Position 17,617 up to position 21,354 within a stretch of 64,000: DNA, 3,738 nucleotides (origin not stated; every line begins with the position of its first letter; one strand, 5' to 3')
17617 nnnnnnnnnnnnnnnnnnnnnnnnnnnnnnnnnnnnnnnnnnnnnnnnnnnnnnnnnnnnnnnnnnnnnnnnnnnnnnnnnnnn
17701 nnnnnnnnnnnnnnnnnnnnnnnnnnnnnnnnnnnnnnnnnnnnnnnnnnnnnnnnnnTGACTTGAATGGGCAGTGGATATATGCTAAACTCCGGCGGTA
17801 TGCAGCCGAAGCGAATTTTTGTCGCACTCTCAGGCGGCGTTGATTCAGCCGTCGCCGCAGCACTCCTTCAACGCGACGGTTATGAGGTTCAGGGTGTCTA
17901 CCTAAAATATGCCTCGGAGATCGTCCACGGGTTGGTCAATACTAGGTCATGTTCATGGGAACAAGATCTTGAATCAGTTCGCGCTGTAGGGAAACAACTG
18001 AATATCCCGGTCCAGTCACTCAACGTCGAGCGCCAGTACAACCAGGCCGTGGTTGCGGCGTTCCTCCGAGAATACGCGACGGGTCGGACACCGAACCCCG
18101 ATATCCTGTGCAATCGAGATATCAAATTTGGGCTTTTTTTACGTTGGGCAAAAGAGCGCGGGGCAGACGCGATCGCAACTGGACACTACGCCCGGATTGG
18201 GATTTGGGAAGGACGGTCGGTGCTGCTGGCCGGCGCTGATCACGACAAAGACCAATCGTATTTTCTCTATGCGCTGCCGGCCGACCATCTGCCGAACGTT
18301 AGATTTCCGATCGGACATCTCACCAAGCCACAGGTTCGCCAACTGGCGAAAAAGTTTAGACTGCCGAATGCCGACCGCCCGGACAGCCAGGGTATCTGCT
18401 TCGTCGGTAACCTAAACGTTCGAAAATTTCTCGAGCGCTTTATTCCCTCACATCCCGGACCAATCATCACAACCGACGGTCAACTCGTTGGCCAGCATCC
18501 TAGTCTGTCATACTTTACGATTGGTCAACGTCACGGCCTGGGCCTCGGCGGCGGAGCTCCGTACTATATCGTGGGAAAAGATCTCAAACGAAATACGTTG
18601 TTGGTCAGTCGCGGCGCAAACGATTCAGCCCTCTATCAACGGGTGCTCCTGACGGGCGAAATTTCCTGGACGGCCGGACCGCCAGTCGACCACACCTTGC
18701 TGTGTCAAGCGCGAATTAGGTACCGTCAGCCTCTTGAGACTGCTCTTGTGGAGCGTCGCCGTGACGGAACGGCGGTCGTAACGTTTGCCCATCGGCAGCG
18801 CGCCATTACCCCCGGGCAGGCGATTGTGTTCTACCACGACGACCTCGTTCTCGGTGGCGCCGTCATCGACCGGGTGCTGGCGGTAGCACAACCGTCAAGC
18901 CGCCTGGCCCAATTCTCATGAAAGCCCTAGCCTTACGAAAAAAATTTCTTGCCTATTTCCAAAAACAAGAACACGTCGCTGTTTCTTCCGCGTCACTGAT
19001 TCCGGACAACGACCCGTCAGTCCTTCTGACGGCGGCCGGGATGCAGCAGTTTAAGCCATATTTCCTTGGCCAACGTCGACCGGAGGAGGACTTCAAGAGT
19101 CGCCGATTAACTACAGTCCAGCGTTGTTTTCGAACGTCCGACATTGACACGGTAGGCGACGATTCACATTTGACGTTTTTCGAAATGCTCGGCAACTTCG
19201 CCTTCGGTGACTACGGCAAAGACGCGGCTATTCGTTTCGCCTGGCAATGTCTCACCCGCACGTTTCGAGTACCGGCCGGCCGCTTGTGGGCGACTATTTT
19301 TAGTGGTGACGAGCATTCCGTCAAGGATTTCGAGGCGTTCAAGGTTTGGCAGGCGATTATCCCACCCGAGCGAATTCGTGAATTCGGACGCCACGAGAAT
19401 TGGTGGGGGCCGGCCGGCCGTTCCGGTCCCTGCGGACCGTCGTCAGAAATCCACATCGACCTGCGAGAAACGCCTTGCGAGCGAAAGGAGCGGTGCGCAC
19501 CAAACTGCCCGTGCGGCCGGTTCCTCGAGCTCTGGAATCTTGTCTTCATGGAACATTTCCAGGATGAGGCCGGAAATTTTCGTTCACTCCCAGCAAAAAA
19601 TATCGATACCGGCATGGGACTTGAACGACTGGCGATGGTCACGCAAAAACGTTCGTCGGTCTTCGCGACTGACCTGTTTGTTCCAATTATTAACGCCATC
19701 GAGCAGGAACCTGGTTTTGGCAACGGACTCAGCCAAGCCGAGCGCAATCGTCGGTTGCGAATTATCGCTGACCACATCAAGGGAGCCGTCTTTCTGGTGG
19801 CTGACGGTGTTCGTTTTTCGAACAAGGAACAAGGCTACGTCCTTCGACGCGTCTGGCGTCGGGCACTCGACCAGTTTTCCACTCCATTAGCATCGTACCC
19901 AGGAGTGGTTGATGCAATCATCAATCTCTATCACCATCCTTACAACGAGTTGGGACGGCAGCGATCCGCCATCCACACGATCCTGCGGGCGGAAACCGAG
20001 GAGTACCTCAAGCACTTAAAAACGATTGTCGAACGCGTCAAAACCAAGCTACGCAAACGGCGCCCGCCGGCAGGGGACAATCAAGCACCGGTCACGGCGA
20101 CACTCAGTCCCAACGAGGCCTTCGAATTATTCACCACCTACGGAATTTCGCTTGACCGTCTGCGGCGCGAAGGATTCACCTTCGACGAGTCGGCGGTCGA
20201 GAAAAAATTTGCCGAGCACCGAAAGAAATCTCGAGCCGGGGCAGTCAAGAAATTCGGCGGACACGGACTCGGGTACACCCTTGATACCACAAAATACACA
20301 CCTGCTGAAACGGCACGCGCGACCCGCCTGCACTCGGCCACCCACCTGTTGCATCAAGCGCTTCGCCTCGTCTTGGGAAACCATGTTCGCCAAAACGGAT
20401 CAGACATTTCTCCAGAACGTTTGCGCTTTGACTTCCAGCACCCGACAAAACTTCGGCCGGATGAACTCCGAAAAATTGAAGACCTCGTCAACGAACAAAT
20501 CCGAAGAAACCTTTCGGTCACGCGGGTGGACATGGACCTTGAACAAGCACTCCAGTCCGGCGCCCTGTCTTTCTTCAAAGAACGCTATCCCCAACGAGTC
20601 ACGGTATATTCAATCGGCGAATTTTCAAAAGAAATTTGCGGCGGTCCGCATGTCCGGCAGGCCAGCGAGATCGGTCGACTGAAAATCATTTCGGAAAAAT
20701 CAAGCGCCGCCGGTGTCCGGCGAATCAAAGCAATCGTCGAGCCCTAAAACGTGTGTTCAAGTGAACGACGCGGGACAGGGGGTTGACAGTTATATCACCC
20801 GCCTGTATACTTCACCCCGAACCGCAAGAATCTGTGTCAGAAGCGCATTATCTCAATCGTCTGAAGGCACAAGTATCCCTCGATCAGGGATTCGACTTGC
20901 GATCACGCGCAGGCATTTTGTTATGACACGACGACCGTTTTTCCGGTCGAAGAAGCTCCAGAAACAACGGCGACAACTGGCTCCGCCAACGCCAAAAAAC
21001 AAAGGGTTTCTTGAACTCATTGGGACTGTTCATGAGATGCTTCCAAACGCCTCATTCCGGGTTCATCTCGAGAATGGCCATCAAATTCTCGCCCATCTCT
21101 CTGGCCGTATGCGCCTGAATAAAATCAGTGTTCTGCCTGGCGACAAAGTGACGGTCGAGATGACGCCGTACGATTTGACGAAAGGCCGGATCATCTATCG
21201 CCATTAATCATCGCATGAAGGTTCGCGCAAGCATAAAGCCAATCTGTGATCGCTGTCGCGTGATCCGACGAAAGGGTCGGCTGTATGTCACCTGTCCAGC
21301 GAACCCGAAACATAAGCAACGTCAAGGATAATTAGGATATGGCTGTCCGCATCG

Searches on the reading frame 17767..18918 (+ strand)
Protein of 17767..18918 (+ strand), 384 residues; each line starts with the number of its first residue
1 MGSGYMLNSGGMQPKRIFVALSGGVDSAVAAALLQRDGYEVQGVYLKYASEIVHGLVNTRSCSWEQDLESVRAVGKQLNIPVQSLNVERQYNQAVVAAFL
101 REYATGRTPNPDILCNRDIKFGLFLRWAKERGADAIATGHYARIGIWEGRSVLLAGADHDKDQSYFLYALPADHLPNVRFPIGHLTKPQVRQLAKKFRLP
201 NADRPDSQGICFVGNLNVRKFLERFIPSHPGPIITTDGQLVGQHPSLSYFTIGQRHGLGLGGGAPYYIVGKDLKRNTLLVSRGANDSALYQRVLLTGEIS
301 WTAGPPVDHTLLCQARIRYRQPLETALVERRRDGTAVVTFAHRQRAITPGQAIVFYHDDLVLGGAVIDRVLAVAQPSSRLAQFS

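Call 47: search_protein_families(library=pfam, proteins=[window:17767-18918:+], max_evalue=0.00001)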
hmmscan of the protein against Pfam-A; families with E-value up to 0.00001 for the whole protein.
window:17767-18918:+ (384 aa): 4 families
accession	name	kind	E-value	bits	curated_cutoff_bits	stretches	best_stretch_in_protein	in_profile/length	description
PF03054.22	tRNA_Me_trans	-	7.4e-73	245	20.6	1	15-214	1-201/202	tRNA methyl transferase HUP domain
PF20258.4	tRNA_Me_trans_C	-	2.1e-20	73.3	20.6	1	293-367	3-77/77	Aminomethyltransferase beta-barrel domain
PF20259.3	tRNA_Me_trans_M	-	6.2e-18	64.5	27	1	220-282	2-66/66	tRNA methyl transferase PRC-barrel domain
PF02540.23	NAD_synthase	-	3.8e-07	29.9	21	0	15-92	19-86/242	NAD synthase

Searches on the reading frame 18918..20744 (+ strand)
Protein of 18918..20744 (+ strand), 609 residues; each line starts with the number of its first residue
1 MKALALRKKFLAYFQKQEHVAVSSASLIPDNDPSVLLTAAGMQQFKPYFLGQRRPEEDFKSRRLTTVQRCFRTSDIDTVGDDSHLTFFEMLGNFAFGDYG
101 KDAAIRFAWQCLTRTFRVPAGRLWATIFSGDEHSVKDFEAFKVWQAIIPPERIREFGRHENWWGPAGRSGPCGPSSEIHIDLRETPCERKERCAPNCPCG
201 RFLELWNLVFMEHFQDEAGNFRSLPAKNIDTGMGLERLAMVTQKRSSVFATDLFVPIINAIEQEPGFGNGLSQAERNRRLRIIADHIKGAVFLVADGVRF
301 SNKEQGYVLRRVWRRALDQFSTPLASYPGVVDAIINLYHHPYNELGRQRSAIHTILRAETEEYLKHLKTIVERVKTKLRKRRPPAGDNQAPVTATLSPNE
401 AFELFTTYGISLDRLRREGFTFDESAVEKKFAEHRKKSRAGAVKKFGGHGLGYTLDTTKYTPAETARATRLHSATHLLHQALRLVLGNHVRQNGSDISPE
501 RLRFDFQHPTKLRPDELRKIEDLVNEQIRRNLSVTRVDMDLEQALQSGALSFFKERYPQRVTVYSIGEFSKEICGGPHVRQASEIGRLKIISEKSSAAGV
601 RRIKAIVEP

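Call 47: search_protein_families(library=pfam, proteins=[window:18918-20744:+], max_evalue=0.00001)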
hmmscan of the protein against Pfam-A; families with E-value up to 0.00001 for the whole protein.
window:18918-20744:+ (609 aa): 2 families
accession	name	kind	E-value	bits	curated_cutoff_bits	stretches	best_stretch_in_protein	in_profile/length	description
PF01411.24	tRNA-synt_2c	-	1.2e-112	377.7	30.3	1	6-444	2-434/552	tRNA synthetases class II (A)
PF07973.19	tRNA_SAD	-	1.6e-15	57.2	24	1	561-603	1-43/44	Threonyl and Alanyl tRNA synthetase second additional domain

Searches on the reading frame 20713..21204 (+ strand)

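Call 76: search_protein_families(library=pfam, proteins=[window:20713-21204:+], max_evalue=0.00001)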
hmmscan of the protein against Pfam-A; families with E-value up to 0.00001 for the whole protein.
window:20713-21204:+ (164 aa): 1 family
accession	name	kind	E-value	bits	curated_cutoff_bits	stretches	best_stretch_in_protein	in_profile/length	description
PF01176.25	eIF-1a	-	9.4e-27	92.9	30.2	1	101-163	2-64/64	Translation initiation factor 1A / IF-1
